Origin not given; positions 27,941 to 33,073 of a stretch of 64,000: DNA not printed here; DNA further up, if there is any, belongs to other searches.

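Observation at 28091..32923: Membrane sensor adenylyl cyclase combining polytopic TM domains, PAS and a single class-III domain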

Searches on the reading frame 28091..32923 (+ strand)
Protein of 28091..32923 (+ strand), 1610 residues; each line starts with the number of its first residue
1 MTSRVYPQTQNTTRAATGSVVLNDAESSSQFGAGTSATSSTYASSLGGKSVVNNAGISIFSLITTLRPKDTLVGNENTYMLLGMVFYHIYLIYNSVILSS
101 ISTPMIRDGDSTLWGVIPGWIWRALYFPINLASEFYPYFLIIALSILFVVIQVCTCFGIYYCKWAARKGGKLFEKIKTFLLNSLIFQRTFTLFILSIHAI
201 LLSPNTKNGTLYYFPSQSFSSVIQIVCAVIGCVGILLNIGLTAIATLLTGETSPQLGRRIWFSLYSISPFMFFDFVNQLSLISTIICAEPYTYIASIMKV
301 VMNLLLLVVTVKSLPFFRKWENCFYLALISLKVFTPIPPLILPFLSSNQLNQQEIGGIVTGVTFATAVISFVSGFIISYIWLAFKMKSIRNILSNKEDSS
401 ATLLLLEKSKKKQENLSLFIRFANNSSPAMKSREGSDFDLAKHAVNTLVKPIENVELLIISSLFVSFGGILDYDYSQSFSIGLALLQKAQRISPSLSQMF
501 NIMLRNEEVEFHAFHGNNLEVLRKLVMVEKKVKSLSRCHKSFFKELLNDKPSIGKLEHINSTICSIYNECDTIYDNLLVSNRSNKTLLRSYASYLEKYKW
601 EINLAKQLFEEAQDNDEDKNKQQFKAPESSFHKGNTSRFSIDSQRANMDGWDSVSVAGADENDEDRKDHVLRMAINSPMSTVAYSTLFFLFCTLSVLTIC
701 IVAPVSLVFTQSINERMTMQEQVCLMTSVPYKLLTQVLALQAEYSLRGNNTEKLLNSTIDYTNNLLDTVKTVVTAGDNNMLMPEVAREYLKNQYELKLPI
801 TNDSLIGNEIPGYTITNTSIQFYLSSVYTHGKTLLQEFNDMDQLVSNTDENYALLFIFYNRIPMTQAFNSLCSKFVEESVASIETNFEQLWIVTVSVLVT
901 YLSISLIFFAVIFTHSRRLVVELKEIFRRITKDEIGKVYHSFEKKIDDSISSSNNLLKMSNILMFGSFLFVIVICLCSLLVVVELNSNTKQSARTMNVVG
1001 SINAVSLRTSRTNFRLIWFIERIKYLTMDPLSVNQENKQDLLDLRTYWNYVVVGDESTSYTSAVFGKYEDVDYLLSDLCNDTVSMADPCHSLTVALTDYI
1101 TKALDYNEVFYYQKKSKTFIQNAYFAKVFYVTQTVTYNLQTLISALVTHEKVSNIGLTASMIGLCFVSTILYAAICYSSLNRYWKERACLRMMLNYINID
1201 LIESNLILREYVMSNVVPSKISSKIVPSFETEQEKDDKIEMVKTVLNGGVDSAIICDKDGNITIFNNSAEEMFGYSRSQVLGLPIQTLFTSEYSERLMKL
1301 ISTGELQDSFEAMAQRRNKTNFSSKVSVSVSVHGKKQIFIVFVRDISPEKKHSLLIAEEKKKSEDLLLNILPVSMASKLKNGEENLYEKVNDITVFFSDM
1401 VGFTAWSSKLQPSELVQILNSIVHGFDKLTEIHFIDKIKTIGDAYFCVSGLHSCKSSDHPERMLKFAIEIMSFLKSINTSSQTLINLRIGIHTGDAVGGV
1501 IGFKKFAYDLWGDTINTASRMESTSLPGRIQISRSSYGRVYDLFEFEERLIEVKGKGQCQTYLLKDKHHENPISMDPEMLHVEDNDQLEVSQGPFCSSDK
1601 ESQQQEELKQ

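Call 3: search_protein_families(library=pfam, proteins=[window:28091-32923:+], max_evalue=0.1)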
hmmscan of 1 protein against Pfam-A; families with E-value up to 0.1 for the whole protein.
window:28091-32923:+ (1610 aa): 9 families
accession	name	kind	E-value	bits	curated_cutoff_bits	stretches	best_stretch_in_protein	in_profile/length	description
PF00211.25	Guanylate_cyc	-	4.1e-53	180.1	21.9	1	1388-1565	4-182/183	Adenylate and Guanylate cyclase catalytic domain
PF13426.13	PAS_9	-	3.9e-16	59.6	27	1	1251-1347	2-102/103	PAS domain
PF00989.32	PAS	-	2.1e-10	41.1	22.6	1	1242-1346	3-113/113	PAS fold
PF25474.1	TPR_TmcB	-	3.5e-10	40.3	27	1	520-621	23-124/125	TmcB, TPR repeats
PF08448.16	PAS_4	-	2.7e-05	24.8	23.1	1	1251-1349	6-108/110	PAS fold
PF13188.13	PAS_8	-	0.003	17.9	21.8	1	1251-1291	11-49/65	PAS domain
PF24820.1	Diguanyl_cycl_sensor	-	0.025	14.9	28.1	1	1253-1308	9-64/109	Diguanylate cyclase-like sensor domain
PF08446.17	PAS_2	-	0.028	15.6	21.4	0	1258-1339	24-100/107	PAS fold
PF12860.13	PAS_7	-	0.079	13.5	27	0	1254-1301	9-57/115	PAS fold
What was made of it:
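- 29219..29965 (+): Cytosolic helical-repeat (TPR-like) domain, aa 377-625, including the Pfam TPR_TmcB match at 520-621. PF25474 scores E 3.5e-10, 40.3 bits against a cut-off of 27 (call 3).
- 31811..32140 (+): PAS domain (aa 1241-1350). PAS_9 scores E 4e-16 and PAS E 2e-10 (call 3).
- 32252..32785 (+): Single class III cyclase catalytic domain (aa 1388-1565) with D1399, K1439, D1443, R1488, D1509, N1516 and R1520. PF00211 scores E 4e-53 (call 3).
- On Class III nucleotidyl cyclase (PF00211): The match scores 180.1 bits against a cut-off of 21.9, E 4e-53, over residues 1388-1565 and profile positions 4-182 of 183 (call 3).
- On Homodimeric single-domain class III cyclase (Rv1625c type, subclass IIIa): Pfam finds a single PF00211 stretch (call 3).
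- On Animal-type pseudo-heterodimeric tmAC: There is one cyclase domain (call 3).
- On PAS domain: PAS_9 scores 59.6 bits (cut-off 27) and PAS scores 41.1 bits (cut-off 22.6) (call 3).
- On TmcB/TmcC family: The match scores 40.3 bits against a cut-off of 27 over residues 520-621 (call 3).
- Closest known: TmcB/TmcC family. Same: The cytosolic TPR segment matches the family profile above its cut-off (call 3).
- Checked: Domains (Pfam, call 3):
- Cyclase, PAS and TPR_TmcB profiles all score above their curated cut-offs (call 3).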

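Call 5: find_homologous_proteins(query=window:28091-32923:+, max_evalue=0.00001)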
Query window:28091-32923:+ (1610 aa): 12 proteins with E <= 0.00001 among 8000 candidates.
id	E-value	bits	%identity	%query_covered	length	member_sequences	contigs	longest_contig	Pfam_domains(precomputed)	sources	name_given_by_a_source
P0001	0.0e+0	3183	88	100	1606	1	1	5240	PF13426.14,PF08448.17,PF00211.26,PF00989.32,PF25474.2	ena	-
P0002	0.0e+0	2606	72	100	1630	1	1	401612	PF13426.14,PF08448.17,PF00211.26,PF00989.32,PF25474.2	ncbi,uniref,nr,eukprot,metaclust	ncbi:hypothetical protein NAEGRDRAFT_68774 [Naegleria gruberi]|uniref:Uncharacterized protein FM180 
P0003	1.5e-44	170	29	13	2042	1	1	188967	PF16212.12,PF00702.33,PF13246.13,PF00211.26,PF16209.11,PF00122.26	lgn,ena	-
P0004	1.4e-41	160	32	23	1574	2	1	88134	PF13426.14,PF08448.17,PF00211.26,PF00989.32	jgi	-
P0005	1.5e-35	140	38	13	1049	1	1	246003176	PF07701.21,PF00211.26,PF07700.21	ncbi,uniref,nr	ncbi:soluble guanylate cyclase 88E [Teleopsis dalmanni]|uniref:soluble guanylate cyclase 88E n=1 Tax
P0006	2.2e-34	137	34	14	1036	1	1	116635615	PF07701.21,PF00211.26,PF07700.21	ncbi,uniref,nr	ncbi:soluble guanylate cyclase 88E-like [Rhagoletis pomonella]|uniref:soluble guanylate cyclase 88E-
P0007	2.6e-34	136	34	14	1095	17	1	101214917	PF07701.21,PF00211.26,PF07700.21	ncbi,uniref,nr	ncbi:unnamed protein product [Ceratitis capitata]|uniref:guanylate cyclase n=1 Tax=Ceratitis capitat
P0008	1.9e-33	133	34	14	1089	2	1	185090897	PF07701.21,PF00211.26,PF07700.21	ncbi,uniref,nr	ncbi:soluble guanylate cyclase 88E [Anastrepha ludens]|uniref:soluble guanylate cyclase 88E n=1 Tax=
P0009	1.6e-21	94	31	14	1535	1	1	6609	PF00211.26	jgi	jgi:class 3 adenylate cyclase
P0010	1.8e-9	54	28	8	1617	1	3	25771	PF13596.13,PF08447.19,PF13426.14,PF13188.14,PF12860.14,PF08448.17,PF02518.32,PF00512.32,PF00989.32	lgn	-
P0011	2.1e-6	44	27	7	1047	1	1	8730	PF08447.19,PF13426.14,PF13188.14,PF24820.2,PF08448.17,PF02518.32,PF17159.11,PF00512.32,PF00989.32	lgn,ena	-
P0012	3.0e-6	43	28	11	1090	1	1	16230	PF00515.35,PF13424.13,PF13401.13,PF00211.26,PF07719.24,PF13191.13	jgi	jgi:class 3 adenylate cyclase/tetratricopeptide (TPR) repeat protein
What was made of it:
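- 28091..32923 (+): Complete intronless gene, 1610 aa, for a receptor-type adenylyl cyclase. It is 72% identical at 100% coverage to N. gruberi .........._68774, and 88% identical to an ENA protein (call 5).
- Checked: The start and the full length are conserved in the N. gruberi orthologue (100% coverage, call 5).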

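Call 19: search_protein_families(library=pfam, proteins=[P0004, P0009, P0002, P0003], max_evalue=0.01)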
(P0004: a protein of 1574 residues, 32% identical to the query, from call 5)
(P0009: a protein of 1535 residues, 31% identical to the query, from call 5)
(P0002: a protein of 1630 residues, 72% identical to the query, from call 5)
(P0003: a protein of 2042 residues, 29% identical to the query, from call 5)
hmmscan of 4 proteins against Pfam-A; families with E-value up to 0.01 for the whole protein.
P0004 (1574 aa): 4 families
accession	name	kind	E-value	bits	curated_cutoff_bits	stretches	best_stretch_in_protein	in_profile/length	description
PF00211.25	Guanylate_cyc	-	5.2e-46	157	21.9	1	1377-1554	10-182/183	Adenylate and Guanylate cyclase catalytic domain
PF13426.13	PAS_9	-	1.1e-11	45.4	27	1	1227-1331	3-103/103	PAS domain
PF00989.32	PAS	-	1.1e-07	32.3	22.6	1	1220-1288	6-75/113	PAS fold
PF08448.16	PAS_4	-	6.2e-06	26.9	23.1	1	1224-1301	4-80/110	PAS fold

P0009 (1535 aa): 2 families
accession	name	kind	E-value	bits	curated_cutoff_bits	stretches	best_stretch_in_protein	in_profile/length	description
PF00211.25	Guanylate_cyc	-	8.2e-35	120.5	21.9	1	1348-1529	7-182/183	Adenylate and Guanylate cyclase catalytic domain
PF25474.1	TPR_TmcB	-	0.00046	20.6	27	1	437-522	28-115/125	TmcB, TPR repeats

P0002 (1630 aa): 6 families
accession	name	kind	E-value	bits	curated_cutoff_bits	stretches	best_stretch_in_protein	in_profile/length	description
PF00211.25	Guanylate_cyc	-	5.7e-53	179.7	21.9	1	1405-1582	4-182/183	Adenylate and Guanylate cyclase catalytic domain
PF13426.13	PAS_9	-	5.6e-15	55.9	27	1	1268-1364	2-102/103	PAS domain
PF00989.32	PAS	-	2.5e-10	40.8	22.6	1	1258-1363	2-113/113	PAS fold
PF25474.1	TPR_TmcB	-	5.4e-08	33.2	27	1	533-633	23-123/125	TmcB, TPR repeats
PF08448.16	PAS_4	-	4e-06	27.5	23.1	1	1268-1366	6-108/110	PAS fold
PF24820.1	Diguanyl_cycl_sensor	-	0.0046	17.3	28.1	0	1270-1325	9-73/109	Diguanylate cyclase-like sensor domain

P0003 (2042 aa): 7 families
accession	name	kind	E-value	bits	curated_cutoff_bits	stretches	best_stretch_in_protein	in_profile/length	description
PF00211.25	Guanylate_cyc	-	2e-93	311.5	21.9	2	1852-2036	4-181/183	Adenylate and Guanylate cyclase catalytic domain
PF16212.11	PhoLip_ATPase_C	-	2.1e-62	211.6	28.3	1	836-1078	1-244/251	Phospholipid-translocating P-type ATPase C-terminal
PF16209.10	PhoLip_ATPase_N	-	4e-18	65.3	29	1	19-84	3-67/67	Phospholipid-translocating ATPase N-terminal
PF00702.32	Hydrolase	-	3.3e-11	44.4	26.4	1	549-658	7-133/191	haloacid dehalogenase-like hydrolase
PF13246.12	Cation_ATPase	-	5.5e-09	36.4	21.7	1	444-544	2-89/91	Cation transport ATPase (P-type)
PF00122.25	E1-E2_ATPase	-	5.7e-09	36.2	28.1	1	120-315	10-145/181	E1-E2 ATPase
PF08282.18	Hydrolase_3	-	0.005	17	20.9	1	624-825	16-226/255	haloacid dehalogenase-like hydrolase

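Call 30: search_protein_families(library=pfam, alignment_id=A1, max_evalue=0.001)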
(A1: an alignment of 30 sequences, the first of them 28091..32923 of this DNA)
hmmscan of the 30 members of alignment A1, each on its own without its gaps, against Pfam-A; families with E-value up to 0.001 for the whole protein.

A. member 1, window:28091-32923:+ (1610 aa): 5 families
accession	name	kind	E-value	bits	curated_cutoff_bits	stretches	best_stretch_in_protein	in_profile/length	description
PF00211.25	Guanylate_cyc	-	4.1e-53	180.1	21.9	1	1388-1565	4-182/183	Adenylate and Guanylate cyclase catalytic domain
PF13426.13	PAS_9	-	3.9e-16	59.6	27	1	1251-1347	2-102/103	PAS domain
PF00989.32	PAS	-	2.1e-10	41.1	22.6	1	1242-1346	3-113/113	PAS fold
PF25474.1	TPR_TmcB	-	3.5e-10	40.3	27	1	520-621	23-124/125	TmcB, TPR repeats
PF08448.16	PAS_4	-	2.7e-05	24.8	23.1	1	1251-1349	6-108/110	PAS fold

B. families by the number of members that match (of 30 scanned): 7 families
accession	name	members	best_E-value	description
PF25474.1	TPR_TmcB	29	1.1e-18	TmcB, TPR repeats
PF13426.13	PAS_9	27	8.7e-19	PAS domain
PF00989.32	PAS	26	3.3e-11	PAS fold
PF00211.25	Guanylate_cyc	25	4.1e-57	Adenylate and Guanylate cyclase catalytic domain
PF08448.16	PAS_4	7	4e-06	PAS fold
PF13188.13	PAS_8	5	3.8e-05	PAS domain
PF24820.1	Diguanyl_cycl_sensor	1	9.7e-07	Diguanylate cyclase-like sensor domain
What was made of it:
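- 29219..29965 (+): It is present in 29 of 30 long relatives (call 30).
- On TmcB/TmcC family: It is found in 29 of 30 long relatives (call 30).
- Closest known: Naegleria gruberi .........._68774. Same: The domain set is the same: TPR_TmcB, PAS and cyclase (calls 5, 19, 30).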

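Call 31: list_cluster_members(proteins=[P0001, P0014, P0016, P0020, P0025, P0029, P0037, P0044, P0004, P0009])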
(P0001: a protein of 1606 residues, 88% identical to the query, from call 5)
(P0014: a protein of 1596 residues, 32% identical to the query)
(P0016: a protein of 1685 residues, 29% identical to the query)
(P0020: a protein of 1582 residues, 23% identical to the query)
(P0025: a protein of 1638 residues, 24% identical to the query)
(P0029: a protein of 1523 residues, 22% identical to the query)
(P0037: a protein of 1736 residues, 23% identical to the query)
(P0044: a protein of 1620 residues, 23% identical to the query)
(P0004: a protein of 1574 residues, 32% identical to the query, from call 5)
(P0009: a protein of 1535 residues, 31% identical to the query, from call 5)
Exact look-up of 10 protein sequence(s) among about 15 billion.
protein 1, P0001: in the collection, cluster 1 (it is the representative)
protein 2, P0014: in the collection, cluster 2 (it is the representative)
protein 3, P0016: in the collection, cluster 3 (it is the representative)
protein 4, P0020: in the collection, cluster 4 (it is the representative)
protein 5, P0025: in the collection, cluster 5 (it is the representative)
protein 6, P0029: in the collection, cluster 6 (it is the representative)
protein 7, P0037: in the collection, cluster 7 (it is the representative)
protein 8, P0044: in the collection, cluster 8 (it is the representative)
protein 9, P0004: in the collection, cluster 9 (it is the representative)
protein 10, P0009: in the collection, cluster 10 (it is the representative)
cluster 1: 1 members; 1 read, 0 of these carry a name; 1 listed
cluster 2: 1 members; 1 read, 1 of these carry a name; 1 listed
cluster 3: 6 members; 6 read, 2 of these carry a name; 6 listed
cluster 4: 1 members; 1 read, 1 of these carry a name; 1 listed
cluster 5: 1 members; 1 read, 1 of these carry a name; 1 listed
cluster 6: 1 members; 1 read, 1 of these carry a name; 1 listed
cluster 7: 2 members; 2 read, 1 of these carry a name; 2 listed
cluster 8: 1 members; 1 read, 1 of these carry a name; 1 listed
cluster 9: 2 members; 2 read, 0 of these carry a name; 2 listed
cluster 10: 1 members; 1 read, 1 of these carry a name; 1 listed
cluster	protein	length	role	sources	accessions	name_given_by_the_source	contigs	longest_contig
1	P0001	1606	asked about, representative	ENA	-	-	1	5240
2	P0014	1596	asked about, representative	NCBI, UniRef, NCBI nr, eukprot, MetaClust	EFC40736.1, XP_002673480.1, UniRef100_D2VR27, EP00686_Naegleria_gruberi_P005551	predicted protein [Naegleria gruberi] | Predicted protein n=1 Tax=Naegleria gruberi TaxID=5762 RepID=D2VR27_NAEGR | uncharacterized protein NAEGRDRAFT_71437 [Naegleria gruberi]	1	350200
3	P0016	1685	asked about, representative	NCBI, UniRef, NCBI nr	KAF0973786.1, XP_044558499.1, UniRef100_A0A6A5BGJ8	hypothetical protein FDP41_007173 [Naegleria fowleri] | Adenylate and Guanylate cyclase catalytic domain containing protein n=1 Tax=Naegleria ... | uncharacterized protein FDP41_007173 [Naegleria fowleri]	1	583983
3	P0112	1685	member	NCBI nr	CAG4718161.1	unnamed protein product [Naegleria fowleri]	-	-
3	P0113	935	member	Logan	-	-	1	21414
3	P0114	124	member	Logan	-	-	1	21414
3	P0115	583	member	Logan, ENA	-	-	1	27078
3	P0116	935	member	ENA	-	-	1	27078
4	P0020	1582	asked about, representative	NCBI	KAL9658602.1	hypothetical protein ABK040_006139 [Willaertia magna]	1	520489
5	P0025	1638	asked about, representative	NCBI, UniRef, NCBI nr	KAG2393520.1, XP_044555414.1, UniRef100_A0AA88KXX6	hypothetical protein C9374_007051 [Naegleria lovaniensis] | Adenylate and Guanylate cyclase catalytic domain containing protein n=1 Tax=Naegleria ... | uncharacterized protein C9374_007051 [Naegleria lovaniensis]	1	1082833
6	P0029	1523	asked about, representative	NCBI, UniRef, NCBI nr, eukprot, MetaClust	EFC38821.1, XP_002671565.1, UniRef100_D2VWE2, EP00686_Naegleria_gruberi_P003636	predicted protein [Naegleria gruberi] | Predicted protein n=1 Tax=Naegleria gruberi TaxID=5762 RepID=D2VWE2_NAEGR | uncharacterized protein NAEGRDRAFT_73350 [Naegleria gruberi]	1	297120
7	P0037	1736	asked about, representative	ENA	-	-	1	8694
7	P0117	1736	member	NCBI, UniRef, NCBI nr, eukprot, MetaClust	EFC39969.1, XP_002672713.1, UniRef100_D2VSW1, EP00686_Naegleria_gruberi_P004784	predicted protein [Naegleria gruberi] | Predicted protein n=1 Tax=Naegleria gruberi TaxID=5762 RepID=D2VSW1_NAEGR | uncharacterized protein NAEGRDRAFT_72081 [Naegleria gruberi]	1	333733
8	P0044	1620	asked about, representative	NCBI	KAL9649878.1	hypothetical protein ABK040_011351 [Willaertia magna]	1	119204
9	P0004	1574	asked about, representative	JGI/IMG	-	-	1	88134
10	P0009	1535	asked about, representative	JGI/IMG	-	class 3 adenylate cyclase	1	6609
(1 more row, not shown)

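Call 66: find_encoding_contigs(protein=window:28091-32923:+, flank=2000, max_places=3)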
Protein window:28091-32923:+ (1610 aa): no gene with exactly this product is on record in the collection.
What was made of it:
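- Closest known: Naegleria gruberi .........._68774. Different: The exact protein is not on record (call 66).
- Tried and rejected: An exact look-up of the protein found no record (call 66), so the species could not be named.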

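Call 86: find_encoding_contigs(protein=P0004, flank=6000, max_places=2)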
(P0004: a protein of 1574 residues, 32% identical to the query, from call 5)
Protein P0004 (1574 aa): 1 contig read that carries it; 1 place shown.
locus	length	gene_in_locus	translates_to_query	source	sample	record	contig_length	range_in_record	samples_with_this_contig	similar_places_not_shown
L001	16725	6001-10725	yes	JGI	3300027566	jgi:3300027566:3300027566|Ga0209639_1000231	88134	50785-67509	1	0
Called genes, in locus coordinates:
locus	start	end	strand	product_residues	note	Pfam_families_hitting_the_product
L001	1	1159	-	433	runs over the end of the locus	PF05631:MFS_5, PF07690:MFS_1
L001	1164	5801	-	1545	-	PF00211:Guanylate_cyc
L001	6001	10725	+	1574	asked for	PF00989:PAS (weak), PF08448:PAS_4 (weak), PF13426:PAS_9, PF00211:Guanylate_cyc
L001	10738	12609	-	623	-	-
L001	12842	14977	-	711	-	-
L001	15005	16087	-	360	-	-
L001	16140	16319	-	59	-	-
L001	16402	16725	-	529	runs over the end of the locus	-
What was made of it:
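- Tried and rejected: The metagenomic relative P0004 lies next to a second 1545-aa cyclase on an 88-kb contig, but its organism could not be identified (call 86).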
